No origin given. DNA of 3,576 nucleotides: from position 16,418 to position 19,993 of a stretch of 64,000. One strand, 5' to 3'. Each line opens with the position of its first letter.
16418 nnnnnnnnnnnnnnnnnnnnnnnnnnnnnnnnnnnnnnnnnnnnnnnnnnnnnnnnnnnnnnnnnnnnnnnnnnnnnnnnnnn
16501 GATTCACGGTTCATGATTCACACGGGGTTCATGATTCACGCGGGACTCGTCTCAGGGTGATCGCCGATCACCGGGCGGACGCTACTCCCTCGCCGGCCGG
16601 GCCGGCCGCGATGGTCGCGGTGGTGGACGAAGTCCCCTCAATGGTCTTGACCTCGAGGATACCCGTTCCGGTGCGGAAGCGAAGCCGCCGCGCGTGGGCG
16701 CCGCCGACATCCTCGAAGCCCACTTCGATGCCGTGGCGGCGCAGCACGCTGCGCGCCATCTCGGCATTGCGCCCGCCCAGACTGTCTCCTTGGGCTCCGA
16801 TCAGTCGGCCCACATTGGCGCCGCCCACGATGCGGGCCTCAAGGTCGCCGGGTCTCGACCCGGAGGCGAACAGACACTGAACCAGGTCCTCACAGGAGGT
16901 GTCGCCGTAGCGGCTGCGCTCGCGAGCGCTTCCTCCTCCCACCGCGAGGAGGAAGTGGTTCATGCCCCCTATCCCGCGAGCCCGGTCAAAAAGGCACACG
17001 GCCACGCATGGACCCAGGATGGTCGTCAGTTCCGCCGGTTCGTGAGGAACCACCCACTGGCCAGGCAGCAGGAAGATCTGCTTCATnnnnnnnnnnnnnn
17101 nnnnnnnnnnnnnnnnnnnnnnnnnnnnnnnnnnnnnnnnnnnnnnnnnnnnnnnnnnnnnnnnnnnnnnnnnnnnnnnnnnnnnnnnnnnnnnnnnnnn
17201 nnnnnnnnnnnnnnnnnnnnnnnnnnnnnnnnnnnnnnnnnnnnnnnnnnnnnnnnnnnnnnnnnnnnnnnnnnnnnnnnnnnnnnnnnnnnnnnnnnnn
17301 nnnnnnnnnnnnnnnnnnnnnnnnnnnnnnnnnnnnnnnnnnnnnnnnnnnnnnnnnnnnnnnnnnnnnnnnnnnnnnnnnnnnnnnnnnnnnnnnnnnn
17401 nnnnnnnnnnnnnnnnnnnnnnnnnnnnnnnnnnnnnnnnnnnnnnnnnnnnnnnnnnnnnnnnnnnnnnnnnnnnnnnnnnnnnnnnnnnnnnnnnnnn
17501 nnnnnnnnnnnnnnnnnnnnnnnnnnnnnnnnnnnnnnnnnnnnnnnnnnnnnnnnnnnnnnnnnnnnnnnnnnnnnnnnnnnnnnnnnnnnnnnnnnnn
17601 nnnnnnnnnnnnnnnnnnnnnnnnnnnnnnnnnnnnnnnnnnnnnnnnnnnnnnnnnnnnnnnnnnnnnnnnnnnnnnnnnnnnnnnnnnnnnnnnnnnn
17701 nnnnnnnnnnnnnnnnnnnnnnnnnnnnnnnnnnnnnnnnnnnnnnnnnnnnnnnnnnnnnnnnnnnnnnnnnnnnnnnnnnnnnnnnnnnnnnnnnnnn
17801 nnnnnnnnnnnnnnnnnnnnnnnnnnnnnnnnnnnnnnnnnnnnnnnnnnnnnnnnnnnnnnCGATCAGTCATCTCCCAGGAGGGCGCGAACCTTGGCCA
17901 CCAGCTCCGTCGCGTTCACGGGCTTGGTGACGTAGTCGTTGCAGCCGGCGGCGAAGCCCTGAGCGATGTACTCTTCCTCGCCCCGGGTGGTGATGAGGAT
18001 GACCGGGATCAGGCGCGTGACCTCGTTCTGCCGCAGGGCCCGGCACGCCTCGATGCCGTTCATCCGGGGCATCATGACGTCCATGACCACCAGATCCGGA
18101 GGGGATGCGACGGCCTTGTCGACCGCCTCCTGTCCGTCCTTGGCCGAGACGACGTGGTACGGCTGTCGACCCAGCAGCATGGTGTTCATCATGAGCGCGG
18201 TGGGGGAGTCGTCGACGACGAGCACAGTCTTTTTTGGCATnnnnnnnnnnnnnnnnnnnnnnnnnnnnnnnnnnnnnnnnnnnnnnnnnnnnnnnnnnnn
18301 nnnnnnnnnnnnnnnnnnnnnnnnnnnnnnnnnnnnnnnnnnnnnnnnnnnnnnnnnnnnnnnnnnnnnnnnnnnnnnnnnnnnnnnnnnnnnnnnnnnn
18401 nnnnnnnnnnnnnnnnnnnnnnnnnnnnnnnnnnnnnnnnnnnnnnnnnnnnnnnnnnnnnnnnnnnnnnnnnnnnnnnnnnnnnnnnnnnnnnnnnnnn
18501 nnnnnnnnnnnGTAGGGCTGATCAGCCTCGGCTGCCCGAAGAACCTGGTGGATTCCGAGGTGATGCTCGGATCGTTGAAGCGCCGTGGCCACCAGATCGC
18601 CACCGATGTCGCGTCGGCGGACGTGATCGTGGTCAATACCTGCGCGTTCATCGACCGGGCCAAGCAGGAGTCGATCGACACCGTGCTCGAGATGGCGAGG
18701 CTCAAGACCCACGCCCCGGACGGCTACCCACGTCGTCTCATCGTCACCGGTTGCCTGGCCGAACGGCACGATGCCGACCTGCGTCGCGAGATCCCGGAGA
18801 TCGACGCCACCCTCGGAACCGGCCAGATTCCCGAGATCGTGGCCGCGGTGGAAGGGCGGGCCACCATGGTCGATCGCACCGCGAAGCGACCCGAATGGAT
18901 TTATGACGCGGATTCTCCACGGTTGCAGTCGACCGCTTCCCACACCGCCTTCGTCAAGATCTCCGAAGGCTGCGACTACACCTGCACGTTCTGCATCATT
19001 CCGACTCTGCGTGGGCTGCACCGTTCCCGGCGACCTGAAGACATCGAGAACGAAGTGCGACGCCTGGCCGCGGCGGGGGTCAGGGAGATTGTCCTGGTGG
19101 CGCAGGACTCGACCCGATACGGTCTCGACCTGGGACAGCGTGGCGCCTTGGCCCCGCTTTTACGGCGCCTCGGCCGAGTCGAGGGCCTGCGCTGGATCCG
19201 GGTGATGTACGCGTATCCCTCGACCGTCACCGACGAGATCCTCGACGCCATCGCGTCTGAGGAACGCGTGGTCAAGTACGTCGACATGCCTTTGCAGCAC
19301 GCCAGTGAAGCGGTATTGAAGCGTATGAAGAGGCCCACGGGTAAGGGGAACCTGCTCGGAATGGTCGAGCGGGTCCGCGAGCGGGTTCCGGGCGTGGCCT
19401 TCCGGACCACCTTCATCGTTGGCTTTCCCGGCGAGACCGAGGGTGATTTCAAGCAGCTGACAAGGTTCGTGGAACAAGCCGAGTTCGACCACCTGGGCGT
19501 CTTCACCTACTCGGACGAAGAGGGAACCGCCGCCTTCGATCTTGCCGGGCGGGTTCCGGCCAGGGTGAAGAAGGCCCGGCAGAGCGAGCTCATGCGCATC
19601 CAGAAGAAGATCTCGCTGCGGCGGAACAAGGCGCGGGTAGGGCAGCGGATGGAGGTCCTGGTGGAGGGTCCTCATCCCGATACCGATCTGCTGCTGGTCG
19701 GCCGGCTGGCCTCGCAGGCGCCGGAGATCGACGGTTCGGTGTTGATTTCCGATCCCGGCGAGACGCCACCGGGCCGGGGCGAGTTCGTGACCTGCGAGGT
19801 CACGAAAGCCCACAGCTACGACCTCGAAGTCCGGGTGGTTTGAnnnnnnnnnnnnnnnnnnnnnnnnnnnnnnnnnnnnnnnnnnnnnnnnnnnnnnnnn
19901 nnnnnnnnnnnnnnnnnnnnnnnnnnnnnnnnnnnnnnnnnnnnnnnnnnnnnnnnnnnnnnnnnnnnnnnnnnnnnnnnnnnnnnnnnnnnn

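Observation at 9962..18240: Chemosensory operon with a full receptor-modification set but no receptor, and with GAF/coiled-coil proteins embedded and adjacent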

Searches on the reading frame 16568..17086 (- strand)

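Call 5: search_protein_families(library=pfam, proteins=[window:16568-17086:-], max_evalue=0.01)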
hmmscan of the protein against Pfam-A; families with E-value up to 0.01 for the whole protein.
window:16568-17086:- (172 aa): 1 family
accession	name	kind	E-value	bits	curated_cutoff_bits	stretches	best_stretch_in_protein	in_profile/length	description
PF03975.18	CheD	-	1.3e-19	70.7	25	1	53-148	12-108/108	CheD chemotactic sensory transduction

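Call 28: search_protein_families(library=ncbifam, proteins=[window:16568-17086:-], max_evalue=0.001)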
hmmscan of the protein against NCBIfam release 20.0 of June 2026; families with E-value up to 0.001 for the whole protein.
window:16568-17086:- (172 aa): 9 families
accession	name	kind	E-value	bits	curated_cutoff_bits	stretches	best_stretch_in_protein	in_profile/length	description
NF010013.0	PRK13487.1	equivalog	7.1e-33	113.7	223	1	5-155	27-176/201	chemoreceptor glutamine deamidase CheD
NF010014.0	PRK13489.1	equivalog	2e-28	100.2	290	1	3-155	20-174/238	chemoreceptor glutamine deamidase CheD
NF010019.0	PRK13497.1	equivalog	2.6e-24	86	313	1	3-153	9-159/184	chemoreceptor glutamine deamidase CheD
NF041119.1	CheD_Thtga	equivalog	2.8e-24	86.3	240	1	9-153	8-153/160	chemoreceptor glutamine deamidase/glutamate methylesterase CheD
NF010018.0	PRK13495.1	equivalog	4.3e-23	82.3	243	1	9-152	9-151/159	chemoreceptor glutamine deamidase CheD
NF010016.0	PRK13493.1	equivalog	7e-16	58.7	369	1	4-152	44-198/227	chemoreceptor glutamine deamidase CheD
NF010020.0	PRK13498.1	equivalog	9.3e-16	58.2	236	1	1-144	7-153/168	chemoreceptor glutamine deamidase CheD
NF010015.0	PRK13490.1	equivalog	2.1e-14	53.9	251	1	15-149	17-155/162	chemoreceptor glutamine deamidase CheD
NF010017.0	PRK13494.1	equivalog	1.1e-12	47.8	285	1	6-135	16-143/163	chemoreceptor glutamine deamidase CheD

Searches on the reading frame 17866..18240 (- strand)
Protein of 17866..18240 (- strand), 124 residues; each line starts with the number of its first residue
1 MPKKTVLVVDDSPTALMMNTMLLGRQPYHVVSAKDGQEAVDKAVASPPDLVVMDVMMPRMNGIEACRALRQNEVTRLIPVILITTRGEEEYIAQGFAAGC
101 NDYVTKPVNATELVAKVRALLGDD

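Call 5: search_protein_families(library=pfam, proteins=[window:17866-18240:-], max_evalue=0.01)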
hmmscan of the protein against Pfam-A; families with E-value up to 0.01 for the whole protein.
window:17866-18240:- (124 aa): 1 family
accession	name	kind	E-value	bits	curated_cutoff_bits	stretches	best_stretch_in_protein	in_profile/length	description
PF00072.30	Response_reg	-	6.3e-30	104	30.2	1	6-118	1-111/111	Response regulator receiver domain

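Call 28: search_protein_families(library=ncbifam, proteins=[window:17866-18240:-], max_evalue=0.001)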
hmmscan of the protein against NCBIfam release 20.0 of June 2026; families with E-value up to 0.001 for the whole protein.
window:17866-18240:- (124 aa): 97 families (the best 25 are shown)
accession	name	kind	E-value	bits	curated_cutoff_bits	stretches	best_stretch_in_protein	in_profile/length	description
TIGR02154.1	PhoB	equivalog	7.2e-32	110.5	296.2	1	4-121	3-120/226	phosphate regulon transcriptional regulator PhoB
NF007135.0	PRK09581.1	equivalog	4.3e-31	108.2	474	1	5-120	4-119/457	PleD family two-component system response regulator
NF040689.1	MtrAB_MtrA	equivalog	7.2e-29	100.7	300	1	6-121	1-113/219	MtrAB system response regulator MtrA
NF041733.1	resp_reg_CseB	equivalog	6.6e-27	94.4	350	1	5-121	2-115/228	two-component system response regulator CseB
NF045944.1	ResRegRpaBCyano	equivalog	5.2e-25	88.2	330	1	7-121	1-112/229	response regulator transcription factor RpaB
NF040534.1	resp_reg_YycF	equivalog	1.2e-24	86.8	340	1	4-121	1-115/231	response regulator YycF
NF008199.0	PRK10955.1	equivalog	1.7e-23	83.8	341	1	5-121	3-115/232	envelope stress response regulator transcription factor CpxR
NF007546.0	PRK10161.1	equivalog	2.1e-23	83.1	471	1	4-121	3-120/229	phosphate response regulator transcription factor PhoB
NF053854.1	RespRegPhoBBctds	equivalog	2.4e-23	82.6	270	1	6-121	1-115/225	two-component system response regulator PhoB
NF008318.0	PRK11107.1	equivalog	1.5e-22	79.5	890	1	5-114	669-778/920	two-component sensor histidine kinase BarA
NF007005.1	PRK09468.1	equivalog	2e-22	79.8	331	1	4-121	4-119/237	osmolarity response regulator transcription factor OmpR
NF033120.0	vanR_FM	exception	2.5e-22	79.7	460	1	3-121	3-118/231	vancomycin resistance response regulator transcription factor, VanR-F/VanR-M family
NF008296.0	PRK11083.1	equivalog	9.1e-22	77.6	273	1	2-121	2-118/228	two-component system response regulator CreB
NF008469.0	PRK11361.1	equivalog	7.1e-21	74.4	714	1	3-117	4-116/461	acetoacetate metabolism transcriptional regulator AtoC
NF051850.1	RespRegRprY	equivalog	4.3e-20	72.1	370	1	6-121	8-120/234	response regulator transcription factor RprY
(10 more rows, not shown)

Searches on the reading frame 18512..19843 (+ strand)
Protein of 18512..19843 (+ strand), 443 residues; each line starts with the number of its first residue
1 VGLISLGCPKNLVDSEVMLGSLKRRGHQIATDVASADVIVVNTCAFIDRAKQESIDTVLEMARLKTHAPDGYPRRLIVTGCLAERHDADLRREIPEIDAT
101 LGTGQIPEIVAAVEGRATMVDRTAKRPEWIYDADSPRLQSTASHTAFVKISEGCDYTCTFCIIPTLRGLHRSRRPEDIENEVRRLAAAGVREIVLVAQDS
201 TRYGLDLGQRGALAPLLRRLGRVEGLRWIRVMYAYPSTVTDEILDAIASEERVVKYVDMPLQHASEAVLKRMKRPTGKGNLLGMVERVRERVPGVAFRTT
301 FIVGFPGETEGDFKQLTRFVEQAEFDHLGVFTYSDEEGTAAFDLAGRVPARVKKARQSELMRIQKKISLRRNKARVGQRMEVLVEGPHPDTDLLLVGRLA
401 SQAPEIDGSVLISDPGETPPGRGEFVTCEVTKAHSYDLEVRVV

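Call 5: search_protein_families(library=pfam, proteins=[window:18512-19843:+], max_evalue=0.01)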
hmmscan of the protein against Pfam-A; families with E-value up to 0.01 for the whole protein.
window:18512-19843:+ (443 aa): 4 families
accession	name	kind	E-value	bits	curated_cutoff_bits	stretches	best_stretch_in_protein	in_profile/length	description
PF00919.26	UPF0004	-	1.3e-25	89.7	27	1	3-102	4-98/98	Uncharacterized protein family UPF0004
PF04055.27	Radical_SAM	-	5.6e-24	85.6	29.5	1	149-320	2-166/166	Radical SAM superfamily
PF18693.7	TRAM_2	-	6.9e-18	65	27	1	376-443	1-63/63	TRAM domain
PF01938.26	TRAM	-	2.5e-05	24.5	21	1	374-442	2-60/61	TRAM domain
